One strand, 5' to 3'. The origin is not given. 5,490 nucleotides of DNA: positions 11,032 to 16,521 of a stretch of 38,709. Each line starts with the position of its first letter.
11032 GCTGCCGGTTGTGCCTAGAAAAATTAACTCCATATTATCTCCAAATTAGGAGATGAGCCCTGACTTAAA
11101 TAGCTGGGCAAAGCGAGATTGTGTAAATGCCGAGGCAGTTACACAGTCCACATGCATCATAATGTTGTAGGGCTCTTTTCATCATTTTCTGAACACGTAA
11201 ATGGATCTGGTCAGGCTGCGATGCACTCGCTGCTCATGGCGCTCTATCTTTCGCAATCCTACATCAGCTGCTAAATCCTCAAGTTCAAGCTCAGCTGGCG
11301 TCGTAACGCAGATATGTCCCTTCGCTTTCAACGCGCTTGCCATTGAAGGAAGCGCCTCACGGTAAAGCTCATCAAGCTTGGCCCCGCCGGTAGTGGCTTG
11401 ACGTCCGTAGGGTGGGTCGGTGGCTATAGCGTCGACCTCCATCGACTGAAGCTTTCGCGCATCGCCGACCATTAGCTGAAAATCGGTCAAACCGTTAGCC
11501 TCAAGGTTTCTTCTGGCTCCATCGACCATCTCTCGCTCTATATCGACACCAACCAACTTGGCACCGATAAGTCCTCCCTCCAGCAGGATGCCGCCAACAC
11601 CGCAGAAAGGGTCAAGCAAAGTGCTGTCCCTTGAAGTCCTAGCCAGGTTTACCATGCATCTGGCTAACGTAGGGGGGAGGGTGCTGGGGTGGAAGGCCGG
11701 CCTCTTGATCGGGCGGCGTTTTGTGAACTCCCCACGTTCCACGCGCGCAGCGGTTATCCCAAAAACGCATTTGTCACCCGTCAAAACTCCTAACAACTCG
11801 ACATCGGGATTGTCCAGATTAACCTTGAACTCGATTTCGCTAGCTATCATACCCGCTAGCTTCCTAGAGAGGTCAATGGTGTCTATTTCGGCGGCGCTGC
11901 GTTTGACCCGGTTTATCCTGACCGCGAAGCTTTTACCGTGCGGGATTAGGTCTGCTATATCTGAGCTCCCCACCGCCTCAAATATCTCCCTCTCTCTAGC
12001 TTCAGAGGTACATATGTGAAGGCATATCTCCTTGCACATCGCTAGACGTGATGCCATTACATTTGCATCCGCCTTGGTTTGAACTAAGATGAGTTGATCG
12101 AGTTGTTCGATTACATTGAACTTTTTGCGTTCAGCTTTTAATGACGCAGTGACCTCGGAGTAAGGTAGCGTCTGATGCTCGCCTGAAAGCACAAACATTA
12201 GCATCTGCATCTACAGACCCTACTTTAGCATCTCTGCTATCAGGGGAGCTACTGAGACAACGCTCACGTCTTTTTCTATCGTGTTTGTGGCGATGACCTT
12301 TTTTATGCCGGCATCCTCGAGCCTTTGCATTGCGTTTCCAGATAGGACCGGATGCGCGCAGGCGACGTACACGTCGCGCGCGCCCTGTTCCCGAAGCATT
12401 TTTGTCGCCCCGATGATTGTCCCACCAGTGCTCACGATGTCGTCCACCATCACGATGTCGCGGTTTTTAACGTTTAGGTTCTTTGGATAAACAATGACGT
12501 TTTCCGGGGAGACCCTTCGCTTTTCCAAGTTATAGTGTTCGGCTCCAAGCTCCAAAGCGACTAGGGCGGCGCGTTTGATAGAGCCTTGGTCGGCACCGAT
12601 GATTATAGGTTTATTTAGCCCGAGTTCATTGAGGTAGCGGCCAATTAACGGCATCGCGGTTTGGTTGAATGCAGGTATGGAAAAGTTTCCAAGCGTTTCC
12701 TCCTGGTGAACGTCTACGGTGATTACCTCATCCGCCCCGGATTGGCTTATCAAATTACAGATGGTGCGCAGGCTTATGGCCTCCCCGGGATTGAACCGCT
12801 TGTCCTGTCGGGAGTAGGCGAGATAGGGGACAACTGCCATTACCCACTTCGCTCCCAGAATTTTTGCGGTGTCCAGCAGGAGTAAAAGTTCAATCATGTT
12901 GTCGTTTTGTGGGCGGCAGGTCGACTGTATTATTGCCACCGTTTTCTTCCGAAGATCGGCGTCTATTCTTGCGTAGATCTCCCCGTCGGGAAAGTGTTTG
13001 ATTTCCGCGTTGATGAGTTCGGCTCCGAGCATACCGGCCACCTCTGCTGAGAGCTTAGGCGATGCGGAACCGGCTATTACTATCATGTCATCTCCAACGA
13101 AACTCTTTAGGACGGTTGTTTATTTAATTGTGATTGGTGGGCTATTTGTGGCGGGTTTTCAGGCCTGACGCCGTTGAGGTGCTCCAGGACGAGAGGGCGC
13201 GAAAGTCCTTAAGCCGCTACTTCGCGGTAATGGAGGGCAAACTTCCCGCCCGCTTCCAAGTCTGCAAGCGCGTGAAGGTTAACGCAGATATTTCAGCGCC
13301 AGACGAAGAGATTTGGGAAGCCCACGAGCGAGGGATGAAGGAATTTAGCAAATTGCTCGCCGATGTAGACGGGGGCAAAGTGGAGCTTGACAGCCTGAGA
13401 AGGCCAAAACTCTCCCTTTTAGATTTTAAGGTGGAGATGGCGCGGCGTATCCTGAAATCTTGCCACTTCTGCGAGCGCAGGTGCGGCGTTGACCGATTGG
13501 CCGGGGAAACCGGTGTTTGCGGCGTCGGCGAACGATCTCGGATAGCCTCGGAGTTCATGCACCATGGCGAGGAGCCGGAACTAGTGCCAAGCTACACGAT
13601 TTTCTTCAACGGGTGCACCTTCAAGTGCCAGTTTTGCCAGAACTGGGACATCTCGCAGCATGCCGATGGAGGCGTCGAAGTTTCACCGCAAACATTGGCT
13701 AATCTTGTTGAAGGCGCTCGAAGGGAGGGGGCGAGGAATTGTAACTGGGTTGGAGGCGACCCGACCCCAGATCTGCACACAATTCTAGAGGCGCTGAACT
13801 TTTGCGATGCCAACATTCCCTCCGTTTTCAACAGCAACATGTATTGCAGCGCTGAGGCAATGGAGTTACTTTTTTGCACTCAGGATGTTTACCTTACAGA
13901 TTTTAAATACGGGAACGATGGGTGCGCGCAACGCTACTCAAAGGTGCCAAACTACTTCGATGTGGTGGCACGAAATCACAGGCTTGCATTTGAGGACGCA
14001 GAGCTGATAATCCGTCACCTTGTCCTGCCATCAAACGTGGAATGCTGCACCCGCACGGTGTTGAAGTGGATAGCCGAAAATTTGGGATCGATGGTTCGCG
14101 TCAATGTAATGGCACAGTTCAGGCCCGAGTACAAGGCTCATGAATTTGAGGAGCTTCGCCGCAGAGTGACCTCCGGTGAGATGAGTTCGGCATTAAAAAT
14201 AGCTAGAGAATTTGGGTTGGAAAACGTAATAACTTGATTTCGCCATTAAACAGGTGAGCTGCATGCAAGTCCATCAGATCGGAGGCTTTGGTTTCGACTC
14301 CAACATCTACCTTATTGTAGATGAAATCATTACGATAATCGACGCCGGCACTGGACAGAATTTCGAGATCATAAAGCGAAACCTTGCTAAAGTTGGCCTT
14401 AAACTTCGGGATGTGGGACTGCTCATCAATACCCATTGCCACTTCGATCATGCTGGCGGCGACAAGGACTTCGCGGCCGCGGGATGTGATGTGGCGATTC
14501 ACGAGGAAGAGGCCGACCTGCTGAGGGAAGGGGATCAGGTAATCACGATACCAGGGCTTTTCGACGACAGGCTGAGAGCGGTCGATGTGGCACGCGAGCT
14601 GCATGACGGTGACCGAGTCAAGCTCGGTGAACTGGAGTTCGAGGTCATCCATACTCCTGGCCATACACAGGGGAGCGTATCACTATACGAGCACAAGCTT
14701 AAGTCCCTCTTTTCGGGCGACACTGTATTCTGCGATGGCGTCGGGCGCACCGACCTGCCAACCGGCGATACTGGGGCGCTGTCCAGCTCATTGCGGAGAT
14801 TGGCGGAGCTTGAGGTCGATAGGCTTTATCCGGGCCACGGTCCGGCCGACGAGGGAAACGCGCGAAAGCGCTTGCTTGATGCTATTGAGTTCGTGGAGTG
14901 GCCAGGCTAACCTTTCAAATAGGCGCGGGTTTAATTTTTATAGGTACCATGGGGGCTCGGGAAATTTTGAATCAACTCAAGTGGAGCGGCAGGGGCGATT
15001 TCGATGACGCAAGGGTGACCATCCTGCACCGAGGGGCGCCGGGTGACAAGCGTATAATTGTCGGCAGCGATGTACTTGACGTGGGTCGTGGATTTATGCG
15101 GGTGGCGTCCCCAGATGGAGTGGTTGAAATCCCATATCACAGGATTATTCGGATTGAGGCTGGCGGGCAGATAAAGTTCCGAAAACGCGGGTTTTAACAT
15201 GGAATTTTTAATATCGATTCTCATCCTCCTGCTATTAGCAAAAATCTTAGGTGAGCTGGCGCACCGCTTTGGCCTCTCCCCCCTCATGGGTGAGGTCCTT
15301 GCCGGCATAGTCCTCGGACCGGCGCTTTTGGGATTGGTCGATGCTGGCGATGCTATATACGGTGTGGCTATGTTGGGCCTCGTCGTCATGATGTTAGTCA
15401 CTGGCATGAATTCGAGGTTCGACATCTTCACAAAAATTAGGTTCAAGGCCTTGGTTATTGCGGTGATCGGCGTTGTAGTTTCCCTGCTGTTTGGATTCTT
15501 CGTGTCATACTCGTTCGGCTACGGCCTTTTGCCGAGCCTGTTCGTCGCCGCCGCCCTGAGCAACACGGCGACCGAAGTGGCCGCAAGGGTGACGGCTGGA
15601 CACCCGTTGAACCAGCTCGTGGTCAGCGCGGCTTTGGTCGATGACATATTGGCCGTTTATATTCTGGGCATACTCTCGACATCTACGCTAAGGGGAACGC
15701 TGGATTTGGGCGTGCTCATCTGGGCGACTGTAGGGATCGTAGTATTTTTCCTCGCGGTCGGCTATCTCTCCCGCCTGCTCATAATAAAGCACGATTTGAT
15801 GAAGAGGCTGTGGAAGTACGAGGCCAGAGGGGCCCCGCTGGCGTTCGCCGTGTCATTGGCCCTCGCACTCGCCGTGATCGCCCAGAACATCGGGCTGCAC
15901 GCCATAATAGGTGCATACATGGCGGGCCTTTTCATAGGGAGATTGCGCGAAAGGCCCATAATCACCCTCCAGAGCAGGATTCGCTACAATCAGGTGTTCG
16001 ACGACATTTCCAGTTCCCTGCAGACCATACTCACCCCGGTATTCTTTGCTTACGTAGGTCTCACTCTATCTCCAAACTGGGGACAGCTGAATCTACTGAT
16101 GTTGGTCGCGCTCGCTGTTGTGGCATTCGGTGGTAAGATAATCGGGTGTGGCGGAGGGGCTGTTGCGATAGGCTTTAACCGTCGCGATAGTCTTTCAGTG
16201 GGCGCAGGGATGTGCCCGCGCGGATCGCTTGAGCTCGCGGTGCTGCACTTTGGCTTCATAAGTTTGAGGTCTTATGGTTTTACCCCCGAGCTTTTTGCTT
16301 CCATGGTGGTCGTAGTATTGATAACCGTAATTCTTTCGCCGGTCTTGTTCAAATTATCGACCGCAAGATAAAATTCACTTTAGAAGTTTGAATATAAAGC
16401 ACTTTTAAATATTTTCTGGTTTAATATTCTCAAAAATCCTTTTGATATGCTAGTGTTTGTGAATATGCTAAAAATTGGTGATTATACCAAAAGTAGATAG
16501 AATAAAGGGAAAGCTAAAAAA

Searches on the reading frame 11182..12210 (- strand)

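Call 8: search_protein_families(library=pfam, proteins=[window:11182-12210:-], max_evalue=0.001)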
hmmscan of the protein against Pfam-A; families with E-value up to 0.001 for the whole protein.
window:11182-12210:- (342 aa): 9 families
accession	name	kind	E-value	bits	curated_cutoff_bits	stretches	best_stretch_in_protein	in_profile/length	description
PF01170.24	UPF0020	-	1.9e-38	132.6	22.3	1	169-336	3-196/197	RMKL-like, methyltransferase domain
PF13847.12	Methyltransf_31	-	3.9e-10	40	27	1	195-309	4-114/145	Methyltransferase domain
PF02926.22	THUMP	-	4.8e-09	36.9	20.6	1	71-152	2-83/84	THUMP domain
PF01555.25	N6_N4_Mtase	-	1.8e-08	35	26.7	1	172-232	160-219/221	DNA methylase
PF05175.20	MTS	-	6.4e-07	29.6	23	1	191-313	28-149/170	Methyltransferase small domain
PF13649.12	Methyltransf_25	-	1.1e-06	29.7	27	1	199-262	2-68/97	Methyltransferase domain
PF11599.14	AviRa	-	6.2e-06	26.3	25.7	0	182-237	39-98/232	RRNA methyltransferase AviRa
PF03602.21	Cons_hypoth95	-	9.9e-05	22.5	24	1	192-275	39-129/182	Conserved hypothetical protein 95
PF08241.18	Methyltransf_11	-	0.00018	22.5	21.2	1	202-261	4-63/95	Methyltransferase domain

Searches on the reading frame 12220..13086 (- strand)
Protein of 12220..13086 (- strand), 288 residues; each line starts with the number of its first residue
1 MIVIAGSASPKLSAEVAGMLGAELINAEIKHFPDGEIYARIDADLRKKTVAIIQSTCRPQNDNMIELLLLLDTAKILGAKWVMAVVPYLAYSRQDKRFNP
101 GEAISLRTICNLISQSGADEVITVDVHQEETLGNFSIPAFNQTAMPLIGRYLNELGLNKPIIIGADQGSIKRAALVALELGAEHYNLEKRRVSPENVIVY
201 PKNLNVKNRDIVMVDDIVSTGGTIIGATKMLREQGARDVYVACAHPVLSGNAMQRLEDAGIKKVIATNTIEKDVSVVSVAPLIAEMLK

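Call 8: search_protein_families(library=pfam, proteins=[window:12220-13086:-], max_evalue=0.001)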
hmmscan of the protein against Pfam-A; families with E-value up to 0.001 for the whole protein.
window:12220-13086:- (288 aa): 5 families
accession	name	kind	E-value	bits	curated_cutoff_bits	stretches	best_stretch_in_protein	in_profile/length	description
PF13793.12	Pribosyltran_N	-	2.9e-35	121.1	25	1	1-117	1-117/117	N-terminal domain of ribose phosphate pyrophosphokinase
PF00156.33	Pribosyltran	-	1.2e-13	51.1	26.3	1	137-272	8-151/158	Phosphoribosyl transferase domain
PF14572.12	Pribosyl_synth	-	3.3e-13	50.4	27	1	206-278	81-153/184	Phosphoribosyl synthetase-associated domain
PF14681.12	UPRTase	-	2.7e-05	24.2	27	1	196-274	107-186/206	Uracil phosphoribosyltransferase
PF15609.12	PRTase_2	-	0.00045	20.3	28.8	1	202-244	113-155/188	Phosphoribosyl transferase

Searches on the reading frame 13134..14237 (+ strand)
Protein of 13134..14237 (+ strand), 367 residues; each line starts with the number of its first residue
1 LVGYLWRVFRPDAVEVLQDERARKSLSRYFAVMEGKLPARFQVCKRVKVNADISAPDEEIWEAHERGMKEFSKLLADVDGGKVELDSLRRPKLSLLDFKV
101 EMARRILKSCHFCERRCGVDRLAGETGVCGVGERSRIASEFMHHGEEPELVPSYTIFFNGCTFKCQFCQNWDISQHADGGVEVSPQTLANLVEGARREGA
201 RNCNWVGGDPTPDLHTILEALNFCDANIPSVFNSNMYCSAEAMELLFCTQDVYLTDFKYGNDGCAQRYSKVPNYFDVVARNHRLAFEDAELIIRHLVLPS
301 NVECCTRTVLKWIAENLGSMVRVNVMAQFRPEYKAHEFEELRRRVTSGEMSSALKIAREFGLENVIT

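Call 9: search_protein_families(library=pfam, proteins=[window:13134-14237:+], max_evalue=0.001)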
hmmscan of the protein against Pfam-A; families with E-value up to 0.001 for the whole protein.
window:13134-14237:+ (367 aa): 2 families
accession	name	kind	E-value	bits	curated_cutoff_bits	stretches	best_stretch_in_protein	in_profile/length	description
PF04055.27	Radical_SAM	-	4.2e-13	50.3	29.5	1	156-299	2-152/166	Radical SAM superfamily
PF13353.11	Fer4_12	-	1.4e-05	25.8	22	1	155-229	9-82/137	4Fe-4S single cluster domain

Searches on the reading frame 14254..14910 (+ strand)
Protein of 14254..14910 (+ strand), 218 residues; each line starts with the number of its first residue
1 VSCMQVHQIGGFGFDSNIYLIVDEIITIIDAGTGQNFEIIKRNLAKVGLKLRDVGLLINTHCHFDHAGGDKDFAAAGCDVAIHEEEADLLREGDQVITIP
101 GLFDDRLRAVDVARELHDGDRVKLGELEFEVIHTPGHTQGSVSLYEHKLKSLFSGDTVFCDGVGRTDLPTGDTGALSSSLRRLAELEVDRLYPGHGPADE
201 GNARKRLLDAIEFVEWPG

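Call 9: search_protein_families(library=pfam, proteins=[window:14254-14910:+], max_evalue=0.001)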
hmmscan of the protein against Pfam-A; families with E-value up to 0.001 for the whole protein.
window:14254-14910:+ (218 aa): 3 families
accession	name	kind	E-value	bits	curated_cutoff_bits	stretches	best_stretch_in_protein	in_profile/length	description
PF00753.33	Lactamase_B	-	4.8e-32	111.9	22.7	1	14-195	4-196/196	Metallo-beta-lactamase superfamily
PF19583.5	ODP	-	1.6e-09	38.3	27.2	1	14-157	1-136/194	ODP family beta lactamase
PF12706.13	Lactamase_B_2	-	0.0003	20.9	27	1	29-161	5-147/200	Beta-lactamase superfamily domain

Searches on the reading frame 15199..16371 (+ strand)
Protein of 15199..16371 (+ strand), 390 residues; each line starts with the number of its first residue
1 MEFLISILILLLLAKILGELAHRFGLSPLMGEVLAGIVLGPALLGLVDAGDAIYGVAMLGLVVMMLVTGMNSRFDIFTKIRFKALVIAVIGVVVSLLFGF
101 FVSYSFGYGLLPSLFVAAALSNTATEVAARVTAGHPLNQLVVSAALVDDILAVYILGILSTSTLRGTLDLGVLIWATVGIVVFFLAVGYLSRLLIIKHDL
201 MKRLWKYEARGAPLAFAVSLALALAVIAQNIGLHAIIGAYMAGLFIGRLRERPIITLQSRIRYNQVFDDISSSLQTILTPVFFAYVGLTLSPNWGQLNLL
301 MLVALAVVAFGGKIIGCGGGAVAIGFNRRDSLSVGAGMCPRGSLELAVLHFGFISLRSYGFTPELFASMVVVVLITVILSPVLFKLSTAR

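Call 9: search_protein_families(library=pfam, proteins=[window:15199-16371:+], max_evalue=0.001)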
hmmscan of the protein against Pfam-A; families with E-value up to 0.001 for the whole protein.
window:15199-16371:+ (390 aa): 1 family
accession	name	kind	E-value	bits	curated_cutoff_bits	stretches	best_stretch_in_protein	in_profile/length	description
PF00999.27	Na_H_Exchanger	-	5.3e-45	154.3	26.2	1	9-385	2-375/375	Sodium/hydrogen exchanger, transmembrane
